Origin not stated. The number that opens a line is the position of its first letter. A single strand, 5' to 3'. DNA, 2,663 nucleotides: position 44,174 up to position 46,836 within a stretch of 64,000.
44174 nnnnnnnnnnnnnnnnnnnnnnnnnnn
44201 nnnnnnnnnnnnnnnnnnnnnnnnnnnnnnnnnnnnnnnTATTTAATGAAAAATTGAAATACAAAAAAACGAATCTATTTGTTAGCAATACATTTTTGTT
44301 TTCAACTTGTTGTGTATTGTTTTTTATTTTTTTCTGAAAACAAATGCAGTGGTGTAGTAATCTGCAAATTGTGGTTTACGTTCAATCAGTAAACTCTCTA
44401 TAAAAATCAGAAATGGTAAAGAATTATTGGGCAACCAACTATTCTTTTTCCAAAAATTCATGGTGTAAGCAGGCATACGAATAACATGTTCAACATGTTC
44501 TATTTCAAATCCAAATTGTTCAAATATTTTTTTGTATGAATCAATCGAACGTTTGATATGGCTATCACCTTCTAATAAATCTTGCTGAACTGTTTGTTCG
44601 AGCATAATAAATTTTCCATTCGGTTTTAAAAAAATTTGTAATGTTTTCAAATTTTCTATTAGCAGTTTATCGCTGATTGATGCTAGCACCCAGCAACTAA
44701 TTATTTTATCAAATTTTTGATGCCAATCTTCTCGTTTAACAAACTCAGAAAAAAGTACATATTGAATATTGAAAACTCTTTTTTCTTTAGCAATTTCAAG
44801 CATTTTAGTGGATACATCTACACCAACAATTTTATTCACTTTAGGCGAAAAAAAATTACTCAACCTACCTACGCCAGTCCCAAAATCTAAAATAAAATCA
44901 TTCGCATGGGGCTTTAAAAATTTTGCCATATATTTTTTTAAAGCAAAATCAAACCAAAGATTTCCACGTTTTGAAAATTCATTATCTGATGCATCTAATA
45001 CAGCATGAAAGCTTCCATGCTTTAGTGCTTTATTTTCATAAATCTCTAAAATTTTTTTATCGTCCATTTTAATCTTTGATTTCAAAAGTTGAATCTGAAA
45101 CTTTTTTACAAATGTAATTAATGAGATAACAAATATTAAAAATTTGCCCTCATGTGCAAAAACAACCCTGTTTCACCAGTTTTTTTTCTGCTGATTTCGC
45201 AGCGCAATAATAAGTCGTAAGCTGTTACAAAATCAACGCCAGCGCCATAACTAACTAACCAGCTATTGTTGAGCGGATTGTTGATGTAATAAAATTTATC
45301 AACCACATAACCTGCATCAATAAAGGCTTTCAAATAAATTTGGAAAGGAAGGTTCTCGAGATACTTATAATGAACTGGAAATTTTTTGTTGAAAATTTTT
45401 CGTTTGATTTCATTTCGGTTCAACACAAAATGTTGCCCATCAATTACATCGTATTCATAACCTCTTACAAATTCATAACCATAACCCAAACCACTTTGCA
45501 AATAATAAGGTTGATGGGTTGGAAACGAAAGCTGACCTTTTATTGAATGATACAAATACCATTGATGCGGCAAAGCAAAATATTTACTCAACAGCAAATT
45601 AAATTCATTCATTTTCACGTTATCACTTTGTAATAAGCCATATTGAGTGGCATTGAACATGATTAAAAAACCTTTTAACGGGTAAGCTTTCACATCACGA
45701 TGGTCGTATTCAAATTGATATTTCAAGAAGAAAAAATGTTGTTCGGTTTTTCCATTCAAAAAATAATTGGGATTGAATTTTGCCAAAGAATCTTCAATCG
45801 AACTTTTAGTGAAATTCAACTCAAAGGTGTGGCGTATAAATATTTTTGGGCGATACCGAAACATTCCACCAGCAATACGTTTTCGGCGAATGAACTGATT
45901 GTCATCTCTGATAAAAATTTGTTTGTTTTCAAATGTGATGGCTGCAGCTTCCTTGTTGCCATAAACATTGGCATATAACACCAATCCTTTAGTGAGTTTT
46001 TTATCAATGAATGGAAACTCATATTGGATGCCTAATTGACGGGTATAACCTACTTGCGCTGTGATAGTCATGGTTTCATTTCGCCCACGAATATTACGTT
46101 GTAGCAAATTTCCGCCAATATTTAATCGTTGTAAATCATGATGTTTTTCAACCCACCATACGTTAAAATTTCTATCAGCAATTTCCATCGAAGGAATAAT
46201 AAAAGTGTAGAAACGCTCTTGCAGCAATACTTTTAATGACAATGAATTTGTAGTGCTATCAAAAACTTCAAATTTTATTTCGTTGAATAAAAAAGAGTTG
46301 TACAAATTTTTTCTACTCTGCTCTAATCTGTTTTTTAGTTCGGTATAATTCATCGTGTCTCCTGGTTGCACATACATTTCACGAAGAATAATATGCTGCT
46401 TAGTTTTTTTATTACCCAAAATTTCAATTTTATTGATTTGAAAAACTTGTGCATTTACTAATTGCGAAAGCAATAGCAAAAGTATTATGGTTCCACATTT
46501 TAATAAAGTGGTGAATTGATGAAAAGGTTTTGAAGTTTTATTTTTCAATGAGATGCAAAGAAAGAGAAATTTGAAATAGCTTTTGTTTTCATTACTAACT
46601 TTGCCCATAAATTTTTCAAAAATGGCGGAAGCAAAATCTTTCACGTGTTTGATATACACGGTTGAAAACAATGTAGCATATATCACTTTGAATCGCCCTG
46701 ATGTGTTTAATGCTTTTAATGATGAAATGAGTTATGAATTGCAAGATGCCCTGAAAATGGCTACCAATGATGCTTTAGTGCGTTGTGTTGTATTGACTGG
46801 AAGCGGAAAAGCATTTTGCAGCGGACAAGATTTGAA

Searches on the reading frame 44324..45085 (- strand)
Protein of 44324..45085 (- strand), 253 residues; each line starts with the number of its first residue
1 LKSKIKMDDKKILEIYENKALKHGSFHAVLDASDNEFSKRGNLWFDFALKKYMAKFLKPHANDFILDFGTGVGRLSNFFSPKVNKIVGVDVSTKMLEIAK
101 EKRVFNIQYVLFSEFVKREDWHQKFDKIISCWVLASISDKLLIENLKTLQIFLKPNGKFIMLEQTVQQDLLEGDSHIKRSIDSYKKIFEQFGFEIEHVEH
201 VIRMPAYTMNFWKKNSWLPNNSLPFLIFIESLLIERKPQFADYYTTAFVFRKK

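Call 21: search_protein_families(library=pfam, proteins=[window:44324-45085:-], max_evalue=0.001)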
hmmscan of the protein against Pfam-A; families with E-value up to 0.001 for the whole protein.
window:44324-45085:- (253 aa): 11 families
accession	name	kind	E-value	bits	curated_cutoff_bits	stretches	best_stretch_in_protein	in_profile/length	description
PF05891.18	Methyltransf_PK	-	5.4e-13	49.4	27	1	53-204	46-205/218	AdoMet dependent proline di-methyltransferase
PF13489.12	Methyltransf_23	-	1.1e-11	45.1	27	1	59-197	20-163/164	Methyltransferase domain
PF13847.12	Methyltransf_31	-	2.3e-10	40.7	27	1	61-183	3-128/145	Methyltransferase domain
PF13649.12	Methyltransf_25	-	3.2e-10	41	27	1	65-157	1-97/97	Methyltransferase domain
PF08242.18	Methyltransf_12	-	4e-09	37.5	30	1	66-159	1-98/98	Methyltransferase domain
PF08241.18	Methyltransf_11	-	7.1e-08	33.4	21.2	1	66-161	1-95/95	Methyltransferase domain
PF01209.24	Ubie_methyltran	-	9.5e-06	25.6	20.1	1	50-165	36-155/233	ubiE/COQ5 methyltransferase family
PF05401.17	NodS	-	0.00011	22.6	24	1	64-161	46-144/201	Nodulation protein S (NodS)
PF05175.20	MTS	-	0.00011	22.4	23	1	53-195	23-168/170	Methyltransferase small domain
PF05219.18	DREV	-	0.00014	21.5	26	1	55-218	80-244/265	DREV methyltransferase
PF07942.18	CARME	-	0.00069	19.5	27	0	96-210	138-248/268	Carnosine N-methyltransferase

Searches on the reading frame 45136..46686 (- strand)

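Call 21: search_protein_families(library=pfam, proteins=[window:45136-46686:-], max_evalue=0.001)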
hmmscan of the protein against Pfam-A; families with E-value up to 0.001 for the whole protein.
window:45136-46686:- (516 aa): 2 families
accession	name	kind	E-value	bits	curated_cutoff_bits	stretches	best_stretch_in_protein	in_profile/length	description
PF01103.29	Omp85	-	5.3e-14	52.9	24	1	198-489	1-294/325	Omp85 superfamily domain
PF07244.20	POTRA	-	2.8e-07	31.6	21.3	1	83-157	2-78/79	Surface antigen variable number repeat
